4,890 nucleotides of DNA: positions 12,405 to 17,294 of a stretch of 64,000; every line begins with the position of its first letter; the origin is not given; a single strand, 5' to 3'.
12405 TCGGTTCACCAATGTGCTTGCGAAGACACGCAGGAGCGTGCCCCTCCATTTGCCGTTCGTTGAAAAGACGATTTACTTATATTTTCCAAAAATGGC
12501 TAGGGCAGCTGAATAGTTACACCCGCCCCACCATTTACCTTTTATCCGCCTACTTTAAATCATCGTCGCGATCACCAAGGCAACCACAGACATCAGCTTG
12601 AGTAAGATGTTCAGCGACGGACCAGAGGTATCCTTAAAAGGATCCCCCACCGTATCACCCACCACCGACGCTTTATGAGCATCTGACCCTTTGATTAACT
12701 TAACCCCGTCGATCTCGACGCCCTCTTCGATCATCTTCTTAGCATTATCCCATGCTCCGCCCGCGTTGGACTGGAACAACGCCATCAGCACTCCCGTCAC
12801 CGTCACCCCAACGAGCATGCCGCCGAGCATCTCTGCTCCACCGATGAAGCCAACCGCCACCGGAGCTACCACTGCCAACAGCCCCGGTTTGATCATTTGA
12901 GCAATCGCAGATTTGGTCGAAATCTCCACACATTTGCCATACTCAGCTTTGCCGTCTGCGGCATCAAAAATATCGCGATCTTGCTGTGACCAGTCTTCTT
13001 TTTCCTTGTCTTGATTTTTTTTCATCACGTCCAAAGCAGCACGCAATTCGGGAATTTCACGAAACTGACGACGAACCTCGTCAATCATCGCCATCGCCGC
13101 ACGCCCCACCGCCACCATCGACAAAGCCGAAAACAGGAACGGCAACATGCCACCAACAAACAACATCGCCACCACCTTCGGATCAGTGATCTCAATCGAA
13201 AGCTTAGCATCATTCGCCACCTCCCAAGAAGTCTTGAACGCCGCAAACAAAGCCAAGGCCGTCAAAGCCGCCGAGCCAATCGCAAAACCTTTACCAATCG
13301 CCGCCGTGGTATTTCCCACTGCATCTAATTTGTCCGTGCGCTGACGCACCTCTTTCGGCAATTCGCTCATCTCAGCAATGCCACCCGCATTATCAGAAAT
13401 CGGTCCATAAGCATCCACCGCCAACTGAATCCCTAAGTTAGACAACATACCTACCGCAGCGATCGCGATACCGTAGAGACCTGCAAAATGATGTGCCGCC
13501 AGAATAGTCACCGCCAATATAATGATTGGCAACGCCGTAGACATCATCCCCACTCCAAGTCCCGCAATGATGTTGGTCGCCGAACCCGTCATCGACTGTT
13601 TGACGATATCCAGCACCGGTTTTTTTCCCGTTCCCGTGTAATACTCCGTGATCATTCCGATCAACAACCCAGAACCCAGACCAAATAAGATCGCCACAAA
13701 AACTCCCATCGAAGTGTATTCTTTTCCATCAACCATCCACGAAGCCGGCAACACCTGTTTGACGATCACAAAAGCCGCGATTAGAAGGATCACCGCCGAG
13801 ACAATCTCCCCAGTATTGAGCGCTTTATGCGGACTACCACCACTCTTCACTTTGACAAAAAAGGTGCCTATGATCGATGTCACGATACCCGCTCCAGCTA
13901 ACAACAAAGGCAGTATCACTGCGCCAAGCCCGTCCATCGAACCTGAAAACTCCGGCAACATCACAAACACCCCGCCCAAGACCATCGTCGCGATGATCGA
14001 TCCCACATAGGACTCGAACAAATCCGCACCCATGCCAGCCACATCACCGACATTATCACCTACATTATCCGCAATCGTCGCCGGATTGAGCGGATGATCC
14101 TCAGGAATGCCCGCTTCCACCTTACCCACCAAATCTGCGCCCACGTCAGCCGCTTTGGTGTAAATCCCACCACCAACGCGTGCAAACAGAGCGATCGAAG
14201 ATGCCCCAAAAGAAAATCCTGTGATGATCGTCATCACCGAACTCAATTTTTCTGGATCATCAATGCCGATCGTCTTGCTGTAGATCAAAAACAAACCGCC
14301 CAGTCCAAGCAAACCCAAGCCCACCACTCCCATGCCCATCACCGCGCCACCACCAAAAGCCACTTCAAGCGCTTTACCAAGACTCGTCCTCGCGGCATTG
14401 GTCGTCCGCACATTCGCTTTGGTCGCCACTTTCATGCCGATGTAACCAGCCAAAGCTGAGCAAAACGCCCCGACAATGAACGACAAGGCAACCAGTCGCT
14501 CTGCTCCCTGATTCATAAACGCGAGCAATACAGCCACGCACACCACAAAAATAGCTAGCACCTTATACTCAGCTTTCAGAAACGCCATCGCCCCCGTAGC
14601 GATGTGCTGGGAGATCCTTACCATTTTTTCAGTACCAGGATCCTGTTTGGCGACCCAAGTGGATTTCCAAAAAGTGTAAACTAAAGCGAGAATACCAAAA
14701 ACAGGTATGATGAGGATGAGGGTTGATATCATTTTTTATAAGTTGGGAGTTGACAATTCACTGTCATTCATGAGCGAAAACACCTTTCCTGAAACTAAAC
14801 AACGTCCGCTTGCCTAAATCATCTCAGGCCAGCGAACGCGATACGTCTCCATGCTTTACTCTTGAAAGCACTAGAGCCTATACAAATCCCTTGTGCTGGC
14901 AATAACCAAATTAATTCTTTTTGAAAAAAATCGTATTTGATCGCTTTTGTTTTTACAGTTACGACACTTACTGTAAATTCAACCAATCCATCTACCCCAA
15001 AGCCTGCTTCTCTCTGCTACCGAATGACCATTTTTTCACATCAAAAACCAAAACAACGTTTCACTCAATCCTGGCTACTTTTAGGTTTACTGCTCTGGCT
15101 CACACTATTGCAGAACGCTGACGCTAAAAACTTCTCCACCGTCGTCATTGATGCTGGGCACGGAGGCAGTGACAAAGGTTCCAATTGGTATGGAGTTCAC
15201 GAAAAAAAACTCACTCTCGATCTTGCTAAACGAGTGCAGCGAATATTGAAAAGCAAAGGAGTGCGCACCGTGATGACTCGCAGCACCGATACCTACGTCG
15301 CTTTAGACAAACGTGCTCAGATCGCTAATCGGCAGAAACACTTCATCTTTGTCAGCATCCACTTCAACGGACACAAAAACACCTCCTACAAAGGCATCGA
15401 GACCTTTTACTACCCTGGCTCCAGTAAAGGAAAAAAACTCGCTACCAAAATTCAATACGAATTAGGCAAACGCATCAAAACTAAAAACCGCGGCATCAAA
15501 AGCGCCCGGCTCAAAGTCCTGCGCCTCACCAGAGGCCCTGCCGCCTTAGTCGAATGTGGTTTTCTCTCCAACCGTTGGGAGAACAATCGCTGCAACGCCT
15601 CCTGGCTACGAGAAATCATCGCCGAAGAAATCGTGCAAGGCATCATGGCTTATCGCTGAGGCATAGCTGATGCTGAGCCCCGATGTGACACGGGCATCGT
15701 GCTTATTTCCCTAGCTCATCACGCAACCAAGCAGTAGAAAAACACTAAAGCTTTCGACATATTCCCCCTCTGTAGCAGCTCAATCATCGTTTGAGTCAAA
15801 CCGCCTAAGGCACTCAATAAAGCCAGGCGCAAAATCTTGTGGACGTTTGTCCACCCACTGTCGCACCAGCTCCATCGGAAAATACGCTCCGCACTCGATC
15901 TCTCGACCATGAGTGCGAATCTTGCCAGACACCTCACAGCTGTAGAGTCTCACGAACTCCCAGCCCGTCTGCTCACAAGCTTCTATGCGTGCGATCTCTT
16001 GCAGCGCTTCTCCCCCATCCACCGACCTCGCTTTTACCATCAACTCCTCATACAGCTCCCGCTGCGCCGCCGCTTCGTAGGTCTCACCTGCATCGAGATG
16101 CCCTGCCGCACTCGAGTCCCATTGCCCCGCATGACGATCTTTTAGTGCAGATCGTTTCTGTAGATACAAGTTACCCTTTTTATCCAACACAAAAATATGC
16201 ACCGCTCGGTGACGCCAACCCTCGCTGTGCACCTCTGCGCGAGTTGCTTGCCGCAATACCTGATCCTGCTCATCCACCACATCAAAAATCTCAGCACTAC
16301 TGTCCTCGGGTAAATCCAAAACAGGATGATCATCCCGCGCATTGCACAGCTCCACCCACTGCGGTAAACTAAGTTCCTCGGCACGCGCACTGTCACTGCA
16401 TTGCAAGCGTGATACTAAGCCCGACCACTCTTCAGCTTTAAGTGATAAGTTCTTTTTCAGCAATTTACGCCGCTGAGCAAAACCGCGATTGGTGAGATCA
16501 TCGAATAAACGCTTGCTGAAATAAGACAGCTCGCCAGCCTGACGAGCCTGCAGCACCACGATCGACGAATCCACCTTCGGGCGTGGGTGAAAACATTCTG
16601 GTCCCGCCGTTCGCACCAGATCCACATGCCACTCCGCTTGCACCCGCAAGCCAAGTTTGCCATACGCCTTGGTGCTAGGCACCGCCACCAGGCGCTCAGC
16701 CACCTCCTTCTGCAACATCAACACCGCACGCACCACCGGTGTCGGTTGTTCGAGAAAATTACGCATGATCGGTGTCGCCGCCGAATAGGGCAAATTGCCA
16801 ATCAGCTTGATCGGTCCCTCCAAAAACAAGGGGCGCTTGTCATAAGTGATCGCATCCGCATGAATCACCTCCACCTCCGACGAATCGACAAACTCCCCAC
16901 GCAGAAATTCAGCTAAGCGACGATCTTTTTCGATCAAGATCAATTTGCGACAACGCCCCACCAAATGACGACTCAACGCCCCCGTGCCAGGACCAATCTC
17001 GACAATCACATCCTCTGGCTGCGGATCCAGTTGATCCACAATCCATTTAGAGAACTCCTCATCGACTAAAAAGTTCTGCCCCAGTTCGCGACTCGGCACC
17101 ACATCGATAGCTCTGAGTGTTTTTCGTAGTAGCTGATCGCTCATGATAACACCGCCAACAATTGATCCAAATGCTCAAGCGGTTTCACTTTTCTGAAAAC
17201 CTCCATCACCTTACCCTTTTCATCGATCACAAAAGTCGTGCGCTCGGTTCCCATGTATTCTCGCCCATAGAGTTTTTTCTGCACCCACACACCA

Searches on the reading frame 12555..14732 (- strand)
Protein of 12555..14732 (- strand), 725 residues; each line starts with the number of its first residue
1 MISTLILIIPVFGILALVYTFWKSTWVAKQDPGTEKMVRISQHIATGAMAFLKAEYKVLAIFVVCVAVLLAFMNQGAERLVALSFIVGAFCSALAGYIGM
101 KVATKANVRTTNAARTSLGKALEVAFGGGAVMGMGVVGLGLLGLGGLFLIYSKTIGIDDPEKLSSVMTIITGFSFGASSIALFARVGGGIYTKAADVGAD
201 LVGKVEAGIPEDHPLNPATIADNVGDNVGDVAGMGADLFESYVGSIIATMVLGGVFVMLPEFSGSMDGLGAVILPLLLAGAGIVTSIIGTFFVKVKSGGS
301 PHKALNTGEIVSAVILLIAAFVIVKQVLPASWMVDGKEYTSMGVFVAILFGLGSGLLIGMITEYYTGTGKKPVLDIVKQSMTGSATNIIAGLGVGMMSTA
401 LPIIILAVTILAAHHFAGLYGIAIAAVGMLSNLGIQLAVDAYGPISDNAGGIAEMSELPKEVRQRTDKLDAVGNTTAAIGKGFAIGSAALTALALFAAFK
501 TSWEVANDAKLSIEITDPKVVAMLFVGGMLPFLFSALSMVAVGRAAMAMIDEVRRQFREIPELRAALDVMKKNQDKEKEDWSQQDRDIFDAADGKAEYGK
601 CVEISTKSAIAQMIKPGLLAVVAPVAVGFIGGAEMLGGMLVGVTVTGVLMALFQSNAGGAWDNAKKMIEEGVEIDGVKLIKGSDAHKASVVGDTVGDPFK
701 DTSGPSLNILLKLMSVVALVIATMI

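Call 6: search_protein_families(library=pfam, proteins=[window:12555-14732:-], max_evalue=0.001)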
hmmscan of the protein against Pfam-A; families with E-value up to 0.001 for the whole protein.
window:12555-14732:- (725 aa): 1 family
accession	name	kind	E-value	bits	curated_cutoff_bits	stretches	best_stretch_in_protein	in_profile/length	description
PF03030.21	H_PPase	-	1.4e-266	886.7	29.7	1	14-721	1-645/645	Inorganic H+ pyrophosphatase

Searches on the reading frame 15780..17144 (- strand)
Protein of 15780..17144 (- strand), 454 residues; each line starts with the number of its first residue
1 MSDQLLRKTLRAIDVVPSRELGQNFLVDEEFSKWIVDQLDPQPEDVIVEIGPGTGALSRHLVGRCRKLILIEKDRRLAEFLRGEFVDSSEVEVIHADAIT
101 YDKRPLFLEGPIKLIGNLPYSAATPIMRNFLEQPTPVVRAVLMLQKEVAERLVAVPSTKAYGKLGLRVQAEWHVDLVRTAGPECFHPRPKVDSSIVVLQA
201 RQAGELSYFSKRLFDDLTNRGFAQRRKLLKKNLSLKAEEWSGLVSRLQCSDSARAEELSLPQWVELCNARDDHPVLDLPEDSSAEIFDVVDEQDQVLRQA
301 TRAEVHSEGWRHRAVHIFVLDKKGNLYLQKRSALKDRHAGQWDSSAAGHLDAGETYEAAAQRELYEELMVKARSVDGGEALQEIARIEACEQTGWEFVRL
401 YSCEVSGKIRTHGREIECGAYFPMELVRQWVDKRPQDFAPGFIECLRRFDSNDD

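Call 6: search_protein_families(library=pfam, proteins=[window:15780-17144:-], max_evalue=0.001)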
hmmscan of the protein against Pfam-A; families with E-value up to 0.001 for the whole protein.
window:15780-17144:- (454 aa): 2 families
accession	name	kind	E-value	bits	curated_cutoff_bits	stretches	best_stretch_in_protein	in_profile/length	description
PF00398.26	RrnaAD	-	3.4e-58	197.2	24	1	19-268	6-259/263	Ribosomal RNA adenine dimethylase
PF00293.34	NUDIX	-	2.2e-18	67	21.1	1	311-430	2-122/134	NUDIX domain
